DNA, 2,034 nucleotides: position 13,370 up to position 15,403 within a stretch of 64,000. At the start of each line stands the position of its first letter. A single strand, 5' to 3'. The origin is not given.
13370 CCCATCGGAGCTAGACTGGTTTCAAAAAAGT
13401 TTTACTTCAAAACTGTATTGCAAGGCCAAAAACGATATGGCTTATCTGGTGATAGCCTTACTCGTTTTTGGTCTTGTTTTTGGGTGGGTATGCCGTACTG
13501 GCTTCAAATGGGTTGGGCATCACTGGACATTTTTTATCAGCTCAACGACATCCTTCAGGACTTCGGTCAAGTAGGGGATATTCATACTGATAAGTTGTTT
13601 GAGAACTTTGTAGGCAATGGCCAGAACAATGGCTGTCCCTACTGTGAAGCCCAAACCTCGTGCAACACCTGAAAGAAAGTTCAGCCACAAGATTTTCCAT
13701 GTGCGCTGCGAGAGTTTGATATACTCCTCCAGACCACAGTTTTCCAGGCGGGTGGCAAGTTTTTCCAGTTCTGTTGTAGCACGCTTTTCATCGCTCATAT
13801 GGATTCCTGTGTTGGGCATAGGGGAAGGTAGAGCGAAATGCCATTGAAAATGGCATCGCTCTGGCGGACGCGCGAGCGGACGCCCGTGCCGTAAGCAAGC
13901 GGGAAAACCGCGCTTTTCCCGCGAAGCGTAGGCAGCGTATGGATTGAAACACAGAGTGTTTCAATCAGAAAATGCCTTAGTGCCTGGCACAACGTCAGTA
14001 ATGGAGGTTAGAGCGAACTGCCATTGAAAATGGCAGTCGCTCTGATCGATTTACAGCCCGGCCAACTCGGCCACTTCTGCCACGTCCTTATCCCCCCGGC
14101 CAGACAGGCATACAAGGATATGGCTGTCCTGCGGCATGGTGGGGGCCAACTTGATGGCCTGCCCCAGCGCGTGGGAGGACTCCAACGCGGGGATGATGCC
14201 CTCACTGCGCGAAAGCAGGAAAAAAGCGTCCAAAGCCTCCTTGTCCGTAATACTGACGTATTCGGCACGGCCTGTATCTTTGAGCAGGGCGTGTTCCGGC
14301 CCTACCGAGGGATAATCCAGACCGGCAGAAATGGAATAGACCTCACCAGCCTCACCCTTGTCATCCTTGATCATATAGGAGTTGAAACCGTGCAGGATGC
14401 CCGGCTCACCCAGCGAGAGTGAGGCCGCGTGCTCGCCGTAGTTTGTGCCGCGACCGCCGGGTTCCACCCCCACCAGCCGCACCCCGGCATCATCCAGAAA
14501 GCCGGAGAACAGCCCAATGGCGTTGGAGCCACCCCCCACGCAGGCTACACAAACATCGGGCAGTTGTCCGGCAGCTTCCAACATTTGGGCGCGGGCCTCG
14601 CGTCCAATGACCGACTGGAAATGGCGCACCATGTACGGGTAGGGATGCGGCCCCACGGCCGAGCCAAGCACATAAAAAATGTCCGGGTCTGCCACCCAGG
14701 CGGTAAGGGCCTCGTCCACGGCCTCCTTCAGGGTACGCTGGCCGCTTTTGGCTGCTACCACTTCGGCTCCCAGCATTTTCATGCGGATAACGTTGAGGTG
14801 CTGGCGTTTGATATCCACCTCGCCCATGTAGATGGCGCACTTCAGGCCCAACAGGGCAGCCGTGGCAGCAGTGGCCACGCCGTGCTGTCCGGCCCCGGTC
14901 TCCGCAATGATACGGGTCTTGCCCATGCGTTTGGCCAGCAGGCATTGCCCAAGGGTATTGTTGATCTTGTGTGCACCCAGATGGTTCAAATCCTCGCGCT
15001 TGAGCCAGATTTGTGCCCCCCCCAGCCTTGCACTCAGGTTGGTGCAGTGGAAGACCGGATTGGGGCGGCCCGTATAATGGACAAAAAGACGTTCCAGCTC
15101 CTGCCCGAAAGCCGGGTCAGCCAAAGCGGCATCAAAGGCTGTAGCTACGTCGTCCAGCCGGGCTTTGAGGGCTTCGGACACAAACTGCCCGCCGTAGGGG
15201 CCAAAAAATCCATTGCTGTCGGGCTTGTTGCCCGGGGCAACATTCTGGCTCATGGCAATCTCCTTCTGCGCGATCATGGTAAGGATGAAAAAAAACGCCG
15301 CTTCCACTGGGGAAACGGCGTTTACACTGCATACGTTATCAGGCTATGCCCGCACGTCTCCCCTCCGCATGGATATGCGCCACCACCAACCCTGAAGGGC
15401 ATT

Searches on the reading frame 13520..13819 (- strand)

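Call 6: search_protein_families(library=pfam, proteins=[window:13520-13819:-])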
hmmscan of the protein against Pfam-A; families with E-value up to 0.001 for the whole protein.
window:13520-13819:- (99 aa): 1 family
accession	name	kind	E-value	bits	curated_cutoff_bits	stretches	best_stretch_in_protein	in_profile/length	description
PF18910.5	DUF5665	-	1.8e-17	63.5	27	1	40-96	2-56/56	Domain of unknown function (DUF5665)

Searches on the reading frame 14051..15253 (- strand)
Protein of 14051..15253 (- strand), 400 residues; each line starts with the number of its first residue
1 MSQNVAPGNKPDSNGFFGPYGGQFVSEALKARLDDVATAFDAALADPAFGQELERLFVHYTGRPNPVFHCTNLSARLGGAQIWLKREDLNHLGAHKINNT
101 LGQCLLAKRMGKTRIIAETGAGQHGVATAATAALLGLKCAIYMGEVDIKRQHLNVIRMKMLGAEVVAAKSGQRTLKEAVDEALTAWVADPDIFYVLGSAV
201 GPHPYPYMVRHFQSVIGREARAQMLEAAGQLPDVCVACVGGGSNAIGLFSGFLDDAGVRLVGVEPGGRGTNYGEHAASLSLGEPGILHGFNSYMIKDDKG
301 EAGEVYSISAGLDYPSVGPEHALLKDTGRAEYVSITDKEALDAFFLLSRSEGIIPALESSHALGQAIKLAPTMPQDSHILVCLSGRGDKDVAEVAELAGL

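Call 6: search_protein_families(library=pfam, proteins=[window:14051-15253:-])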
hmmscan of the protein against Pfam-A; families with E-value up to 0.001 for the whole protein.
window:14051-15253:- (400 aa): 1 family
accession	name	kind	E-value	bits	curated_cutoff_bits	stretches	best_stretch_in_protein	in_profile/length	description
PF00291.31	PALP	-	1.9e-42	146.1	35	1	61-385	4-295/295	Pyridoxal-phosphate dependent enzyme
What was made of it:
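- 14051..15265 (-): Regulated gene: stand-alone trpB (SD AAGGAG 15265-15260, ATG 15253, 400 aa). Pfam PALP (call 6).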

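Call 8: find_related_loci(query=window:14051-15253:-, collection=genome_contigs, flank=3000)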
Query window:14051-15253:- (400 aa) in genome_contigs; peptide patterns used: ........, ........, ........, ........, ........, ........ (x = any residue, [..] = any of these).
600 stretches matched a pattern (row limit reached: there are more); 579 encode a relative of the query (tblastn E <= 1e-3); the best 80 are kept; 80 distinct loci.
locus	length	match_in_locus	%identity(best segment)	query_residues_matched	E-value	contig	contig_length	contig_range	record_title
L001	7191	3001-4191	81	1-397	0e+0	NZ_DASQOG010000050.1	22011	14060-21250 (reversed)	MAG: Desulfovibrio sp. isolate SMAG_U10797 k141_135249, whole genome shotgun sequence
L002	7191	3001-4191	79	1-397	0e+0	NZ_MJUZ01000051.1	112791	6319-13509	MAG: Desulfovibrio sp. MES5 NODE_8_length_112791_cov_56.4262_ID_15, whole genome shotgun sequence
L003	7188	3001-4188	80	1-397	0e+0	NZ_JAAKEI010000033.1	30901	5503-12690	Desulfovibrio sp. ZJ369 Scaffold32_1, whole genome shotgun sequence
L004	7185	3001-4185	79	3-397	0e+0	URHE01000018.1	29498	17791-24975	uncultured Desulfovibrio sp. isolate UMGS998 genome assembly, contig: NODE_326_length_29498_cov_5.805149, whole genome s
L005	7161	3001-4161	80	11-397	0e+0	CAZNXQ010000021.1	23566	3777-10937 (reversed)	MAG TPA_asm: uncultured Desulfovibrio sp. isolate SRP287540_co2_71 genome assembly, contig: NODE_2262_length_23566_cov_7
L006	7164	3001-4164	78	10-397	0e+0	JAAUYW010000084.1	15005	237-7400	MAG: Desulfovibrio sp. isolate Mgla_MAG_30-bin_4 c_000000049296, whole genome shotgun sequence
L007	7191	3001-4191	77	1-397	0e+0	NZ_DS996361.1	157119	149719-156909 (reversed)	Desulfovibrio piger ATCC 29098 Scfld10, whole genome shotgun sequence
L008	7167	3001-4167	79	9-397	0e+0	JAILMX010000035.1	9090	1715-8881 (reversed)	MAG: Desulfovibrio sp. isolate RUI265 k141_9976083_flag=0_multi=14.1968_len=9090, whole genome shotgun sequence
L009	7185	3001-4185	75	1-397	0e+0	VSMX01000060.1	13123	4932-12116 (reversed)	MAG: Desulfovibrio sp. isolate S9741_S7_spades_bin.6 S9741_S7_bin.6_contig_60, whole genome shotgun sequence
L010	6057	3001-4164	74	10-397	0e+0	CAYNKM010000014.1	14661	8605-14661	MAG TPA_asm: uncultured Desulfovibrio sp. isolate SRP199465_co1_248 genome assembly, contig: NODE_11620_length_14661_cov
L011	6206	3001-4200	67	1-400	0e+0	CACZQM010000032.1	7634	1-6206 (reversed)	MAG: uncultured Desulfovibrio sp. isolate RUG12860 genome assembly, contig: RUG12860_asm_32, whole genome shotgun sequen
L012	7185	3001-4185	79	3-397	0e+0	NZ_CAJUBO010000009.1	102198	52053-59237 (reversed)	MAG: uncultured Desulfovibrio sp. isolate MGBC126123, whole genome shotgun sequence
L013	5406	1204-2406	64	1-400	2e-169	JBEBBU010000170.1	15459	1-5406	MAG: Pseudomonadota bacterium isolate blackearthcreek_2019_sw_WHONDRS-S19S_0061_B_bin.43 scaffold_55339, whole genome sh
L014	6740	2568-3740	61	11-400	6e-162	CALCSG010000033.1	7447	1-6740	MAG TPA_asm: uncultured Gammaproteobacteria bacterium isolate ERR2206791_bin.50_CONCOCT_v1.1_MAG genome assembly, contig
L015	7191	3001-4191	81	1-397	0e+0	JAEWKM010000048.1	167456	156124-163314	MAG: Proteobacteria bacterium isolate OH_PBrB_39 k127_463300, whole genome shotgun sequence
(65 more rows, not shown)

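Call 10: find_encoding_contigs(protein=window:14051-15253:-, flank=3000, max_places=10)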
Protein window:14051-15253:- (400 aa): 4 contigs read that carry it; 2 places shown.
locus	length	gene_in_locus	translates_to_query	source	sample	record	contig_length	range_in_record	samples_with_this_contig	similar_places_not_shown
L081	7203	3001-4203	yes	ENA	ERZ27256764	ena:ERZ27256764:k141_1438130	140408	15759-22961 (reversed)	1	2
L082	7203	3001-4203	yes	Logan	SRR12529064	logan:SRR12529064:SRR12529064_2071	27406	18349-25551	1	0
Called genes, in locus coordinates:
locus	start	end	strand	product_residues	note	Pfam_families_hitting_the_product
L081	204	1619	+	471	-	PF00224:PK, PF03328:HpcH_HpaI (weak), PF02887:PK_C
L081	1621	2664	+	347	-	PF13487:HD_5, PF01966:HD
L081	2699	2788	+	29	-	-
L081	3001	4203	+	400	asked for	PF00291:PALP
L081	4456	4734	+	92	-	PF18910:DUF5665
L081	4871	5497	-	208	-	-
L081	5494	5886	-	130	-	-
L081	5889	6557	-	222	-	PF03692:CxxCxxCC (faint)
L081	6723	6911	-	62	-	PF12838:Fer4_7 (weak), PF12837:Fer4_6, PF13237:Fer4_10, PF00037:Fer4, PF12797:Fer4_2 (weak), PF14697:Fer4_21, PF12838:Fer4_7, PF13187:Fer4_9, +8 more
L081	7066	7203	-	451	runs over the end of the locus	PF00089:Trypsin, PF13365:Trypsin_2, PF00595:PDZ (weak), PF13180:PDZ_2, PF17820:PDZ_6, PF13180:PDZ_2, PF17820:PDZ_6 (weak)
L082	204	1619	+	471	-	PF00224:PK, PF03328:HpcH_HpaI (weak), PF02887:PK_C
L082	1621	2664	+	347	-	PF13487:HD_5, PF01966:HD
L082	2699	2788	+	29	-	-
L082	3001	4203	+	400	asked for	PF00291:PALP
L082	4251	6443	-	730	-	PF12437:GSIII_N, PF00120:Gln-synt_C, PF18318:Gln-synt_C-ter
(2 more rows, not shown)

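Call 13: find_homologous_proteins(query=window:14051-15253:-, max_evalue=1e-100)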
Query window:14051-15253:- (400 aa): 7996 proteins with E <= 1e-100 among 8000 candidates; the best 120 are listed.
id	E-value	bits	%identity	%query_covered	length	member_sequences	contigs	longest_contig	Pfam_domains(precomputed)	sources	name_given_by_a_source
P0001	6.0e-266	900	100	100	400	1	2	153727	PF00291.32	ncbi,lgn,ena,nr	ncbi:MAG: tryptophan synthase subunit beta [Desulfovibrio sp.]|nr:tryptophan synthase subunit beta [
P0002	2.3e-265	898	100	100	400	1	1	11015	PF00291.32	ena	-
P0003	8.5e-265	896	99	100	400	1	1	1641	PF00291.32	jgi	-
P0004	7.0e-264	893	99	100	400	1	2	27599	PF00291.32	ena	-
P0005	1.6e-263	892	99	100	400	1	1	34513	PF00291.32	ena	-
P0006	3.6e-244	828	92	100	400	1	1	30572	PF00291.32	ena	-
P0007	1.4e-231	787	87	100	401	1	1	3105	PF00291.32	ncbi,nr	ncbi:MAG: tryptophan synthase subunit beta [Desulfovibrionaceae bacterium]|nr:tryptophan synthase su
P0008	1.1e-227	774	84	100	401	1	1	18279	PF00291.32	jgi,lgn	-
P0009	2.1e-226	770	84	99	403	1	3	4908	PF00291.32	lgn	-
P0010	6.9e-216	735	82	99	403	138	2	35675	PF00291.32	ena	-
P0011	4.6e-214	729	81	99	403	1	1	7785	PF00291.32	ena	-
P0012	3.2e-213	726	80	99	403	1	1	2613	PF00291.32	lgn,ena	-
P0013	3.5e-213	726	81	99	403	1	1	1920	PF00291.32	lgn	-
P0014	1.8e-212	724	81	99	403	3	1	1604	PF00291.32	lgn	-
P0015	2.7e-212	723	81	99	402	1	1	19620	PF00291.32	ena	-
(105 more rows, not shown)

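Call 14: find_encoding_contigs(protein=P0006, flank=3000, max_places=3)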
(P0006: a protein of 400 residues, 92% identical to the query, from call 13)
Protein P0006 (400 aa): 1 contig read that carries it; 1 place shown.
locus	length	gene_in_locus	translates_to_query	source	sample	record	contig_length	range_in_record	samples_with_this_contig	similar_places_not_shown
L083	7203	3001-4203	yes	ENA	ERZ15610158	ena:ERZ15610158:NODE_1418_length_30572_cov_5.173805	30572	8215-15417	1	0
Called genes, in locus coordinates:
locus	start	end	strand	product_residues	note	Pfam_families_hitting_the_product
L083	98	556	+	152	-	PF00691:OmpA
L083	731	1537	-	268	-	PF01026:TatD_DNase (faint), PF04909:Amidohydro_2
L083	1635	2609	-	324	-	PF00389:2-Hacid_dh, PF02826:2-Hacid_dh_C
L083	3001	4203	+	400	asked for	PF00291:PALP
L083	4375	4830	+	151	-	PF01475:FUR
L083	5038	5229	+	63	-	PF12669:FeoB_associated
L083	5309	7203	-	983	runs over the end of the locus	PF00005:ABC_tran (weak), PF02463:SMC_N (faint), PF03193:RsgA_GTPase (faint), PF13191:AAA_16 (faint), PF13304:AAA_21 (faint), PF13481:AAA_25 (faint), PF17760:UvrA_inter, PF17755:UvrA_DNA-bind (weak), +3 more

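Call 15: find_encoding_contigs(protein=P0007, flank=3000, max_places=3)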
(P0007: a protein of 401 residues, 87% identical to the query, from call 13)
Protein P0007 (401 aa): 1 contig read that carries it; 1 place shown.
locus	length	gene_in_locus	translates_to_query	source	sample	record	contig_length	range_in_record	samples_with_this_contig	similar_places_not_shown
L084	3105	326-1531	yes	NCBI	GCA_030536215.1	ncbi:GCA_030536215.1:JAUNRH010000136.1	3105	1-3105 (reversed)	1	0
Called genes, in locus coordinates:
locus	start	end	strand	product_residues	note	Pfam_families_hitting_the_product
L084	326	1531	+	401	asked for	PF00291:PALP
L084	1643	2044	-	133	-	PF28080:DVU2496_C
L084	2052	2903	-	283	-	PF01435:Peptidase_M48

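Call 16: find_encoding_contigs(protein=P0008, flank=3000, max_places=3)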
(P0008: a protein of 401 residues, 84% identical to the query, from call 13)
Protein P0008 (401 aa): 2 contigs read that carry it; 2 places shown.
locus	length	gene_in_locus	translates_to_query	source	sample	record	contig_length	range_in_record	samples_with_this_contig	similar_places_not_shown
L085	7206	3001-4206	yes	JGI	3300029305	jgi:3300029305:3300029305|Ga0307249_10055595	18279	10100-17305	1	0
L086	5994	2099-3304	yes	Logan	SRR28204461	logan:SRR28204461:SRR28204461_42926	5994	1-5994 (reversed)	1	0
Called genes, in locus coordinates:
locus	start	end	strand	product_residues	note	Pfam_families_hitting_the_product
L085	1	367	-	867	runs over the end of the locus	PF00698:Acyl_transf_1, PF00550:PP-binding (faint)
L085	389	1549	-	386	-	PF01458:SUFBD_core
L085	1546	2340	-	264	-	PF00005:ABC_tran, PF13304:AAA_21 (faint)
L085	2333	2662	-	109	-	-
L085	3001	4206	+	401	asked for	PF00291:PALP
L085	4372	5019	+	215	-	PF00578:AhpC-TSA, PF08534:Redoxin, PF10417:1-cysPrx_C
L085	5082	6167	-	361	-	PF01594:AI-2E_transport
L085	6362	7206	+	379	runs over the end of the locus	PF05816:TelA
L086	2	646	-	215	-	?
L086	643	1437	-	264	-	PF00005:ABC_tran, PF13304:AAA_21 (faint)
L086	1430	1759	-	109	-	-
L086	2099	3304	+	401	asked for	PF00291:PALP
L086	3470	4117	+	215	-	PF00578:AhpC-TSA, PF08534:Redoxin, PF10417:1-cysPrx_C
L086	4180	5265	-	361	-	PF01594:AI-2E_transport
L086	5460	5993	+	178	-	?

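Call 17: find_encoding_contigs(protein=P0009, flank=3000, max_places=3)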
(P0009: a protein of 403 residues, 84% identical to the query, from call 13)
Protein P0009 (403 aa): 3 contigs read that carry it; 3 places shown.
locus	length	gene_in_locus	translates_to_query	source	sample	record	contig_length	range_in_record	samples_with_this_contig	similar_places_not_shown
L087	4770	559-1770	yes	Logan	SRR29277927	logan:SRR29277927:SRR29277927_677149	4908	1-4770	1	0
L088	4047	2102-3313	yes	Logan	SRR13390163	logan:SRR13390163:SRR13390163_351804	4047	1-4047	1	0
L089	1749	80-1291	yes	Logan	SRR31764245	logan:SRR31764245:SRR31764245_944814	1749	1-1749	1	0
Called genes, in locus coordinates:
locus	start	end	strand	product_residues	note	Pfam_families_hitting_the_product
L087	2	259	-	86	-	?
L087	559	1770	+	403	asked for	PF00291:PALP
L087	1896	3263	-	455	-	PF14376:Haem_bd, PF00034:Cytochrom_C (faint), PF13442:Cytochrome_CBB3 (faint), PF03150:CCP_MauG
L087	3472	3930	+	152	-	PF01475:FUR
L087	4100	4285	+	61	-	PF12669:FeoB_associated (weak)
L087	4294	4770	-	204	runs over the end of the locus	?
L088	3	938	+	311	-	?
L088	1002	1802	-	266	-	PF02511:Thy1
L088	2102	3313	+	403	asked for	PF00291:PALP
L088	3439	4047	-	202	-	?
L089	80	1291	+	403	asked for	PF00291:PALP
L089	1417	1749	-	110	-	?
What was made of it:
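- Tried and rejected: The leader-bearing relatives came from exact-protein look-ups instead (calls 14-17). Terminator of the upstream HD gene (calls 14-17).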

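Call 54: find_encoding_contigs(protein=P0010, flank=1500, max_places=2)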
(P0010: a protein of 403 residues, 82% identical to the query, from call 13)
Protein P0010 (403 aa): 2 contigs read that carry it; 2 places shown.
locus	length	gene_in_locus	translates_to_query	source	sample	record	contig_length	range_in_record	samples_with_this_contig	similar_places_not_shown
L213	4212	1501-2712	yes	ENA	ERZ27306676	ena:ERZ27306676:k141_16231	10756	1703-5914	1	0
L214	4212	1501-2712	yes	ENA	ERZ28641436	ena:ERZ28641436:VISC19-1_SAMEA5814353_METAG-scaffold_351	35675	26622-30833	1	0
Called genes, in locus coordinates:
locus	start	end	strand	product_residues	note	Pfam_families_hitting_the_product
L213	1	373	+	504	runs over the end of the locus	PF03976:PPK2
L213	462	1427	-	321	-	PF02511:Thy1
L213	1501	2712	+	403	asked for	PF00291:PALP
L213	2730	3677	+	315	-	PF01370:Epimerase, PF13460:NAD_binding_10 (weak), PF08338:DUF1731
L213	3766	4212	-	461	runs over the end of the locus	PF14376:Haem_bd, PF00034:Cytochrom_C (faint), PF13442:Cytochrome_CBB3 (faint), PF03150:CCP_MauG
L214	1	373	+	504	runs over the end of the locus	PF03976:PPK2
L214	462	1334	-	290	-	PF02511:Thy1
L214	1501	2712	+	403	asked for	PF00291:PALP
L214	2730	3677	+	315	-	PF01370:Epimerase, PF13460:NAD_binding_10 (weak), PF08338:DUF1731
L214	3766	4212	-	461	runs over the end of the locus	PF14376:Haem_bd, PF00034:Cytochrom_C (faint), PF13442:Cytochrome_CBB3 (faint), PF03150:CCP_MauG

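Call 55: find_encoding_contigs(protein=P0015, flank=1500, max_places=2)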
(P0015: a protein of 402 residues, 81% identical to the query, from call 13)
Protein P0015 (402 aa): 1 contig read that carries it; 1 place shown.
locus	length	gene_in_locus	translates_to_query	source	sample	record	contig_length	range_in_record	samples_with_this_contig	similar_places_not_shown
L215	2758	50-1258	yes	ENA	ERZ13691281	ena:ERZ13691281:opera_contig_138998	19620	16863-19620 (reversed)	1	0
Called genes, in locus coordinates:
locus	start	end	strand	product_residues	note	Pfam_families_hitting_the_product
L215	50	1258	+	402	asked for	PF00291:PALP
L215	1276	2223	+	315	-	PF01370:Epimerase, PF13460:NAD_binding_10 (weak), PF08338:DUF1731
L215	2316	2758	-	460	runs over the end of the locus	PF14376:Haem_bd, PF00034:Cytochrom_C (faint), PF13442:Cytochrome_CBB3 (faint), PF03150:CCP_MauG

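Call 69: search_protein_families(library=ncbifam, proteins=[window:14051-15253:-])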
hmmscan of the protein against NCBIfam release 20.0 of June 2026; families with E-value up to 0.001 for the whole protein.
window:14051-15253:- (400 aa): 36 families (the best 25 are shown)
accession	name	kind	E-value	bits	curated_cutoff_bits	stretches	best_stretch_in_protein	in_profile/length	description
NF010376.0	PRK13803.1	equivalog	9.3e-182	606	819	1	6-396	202-593/600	bifunctional phosphoribosylanthranilate isomerase/tryptophan synthase subunit beta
TIGR00263.1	trpB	equivalog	5.9e-172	572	392.45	1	15-396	1-383/385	tryptophan synthase subunit beta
NF010375.0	PRK13802.1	equivalog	3.3e-132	442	1386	1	15-395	277-670/695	bifunctional indole-3-glycerol phosphate synthase/tryptophan synthase subunit beta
NF009057.0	PRK12391.1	equivalog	3.1e-50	171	366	1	60-393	75-421/441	TrpB-like pyridoxal phosphate-dependent enzyme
TIGR01415.1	trpB_rel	hypoth_equivalog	5.3e-49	167.1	518.85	1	59-394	63-412/419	TrpB-like pyridoxal phosphate-dependent enzyme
NF006094.0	PRK08246.1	subfamily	1.8e-14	53.8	331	1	63-268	22-203/310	serine/threonine dehydratase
NF006390.0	PRK08639.1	equivalog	1.1e-12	47.7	421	1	65-267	26-214/418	threonine ammonia-lyase IlvA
NF052537.1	CoM_syn_XcbE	exception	1.9e-11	43.7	450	1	63-249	14-199/322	coenzyme M biosynthesis enzyme XcbE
TIGR02079.1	THD1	equivalog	2.9e-11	42.8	440.55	1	65-268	17-207/410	threonine ammonia-lyase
NF005292.0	PRK06815.1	equivalog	3.9e-10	39.3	371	1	64-173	21-126/320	threonine/serine dehydratase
NF052482.1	sulfolyase_CuyA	equivalog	1.4e-09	37.2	450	1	58-186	9-145/332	D-cysteate sulfo-lyase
NF004996.0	PRK06381.1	equivalog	3e-09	36.3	266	1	65-253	16-188/319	threonine synthase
NF005147.0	PRK06608.1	equivalog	1.2e-08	34.1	380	1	65-195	25-146/339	serine/threonine dehydratase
TIGR01139.1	cysK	equivalog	1.6e-08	34.2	350.95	1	108-265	52-198/298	cysteine synthase A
NF040741.1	ornith_OrtB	equivalog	1.6e-08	33.5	550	1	74-252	76-246/464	2-amino-4-oxopentanoate thiolase subunit OrtB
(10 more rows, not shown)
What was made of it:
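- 14051..15265 (-): TIGR00263 trpB scores 572 bits against a cut-off of 392 (call 69).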
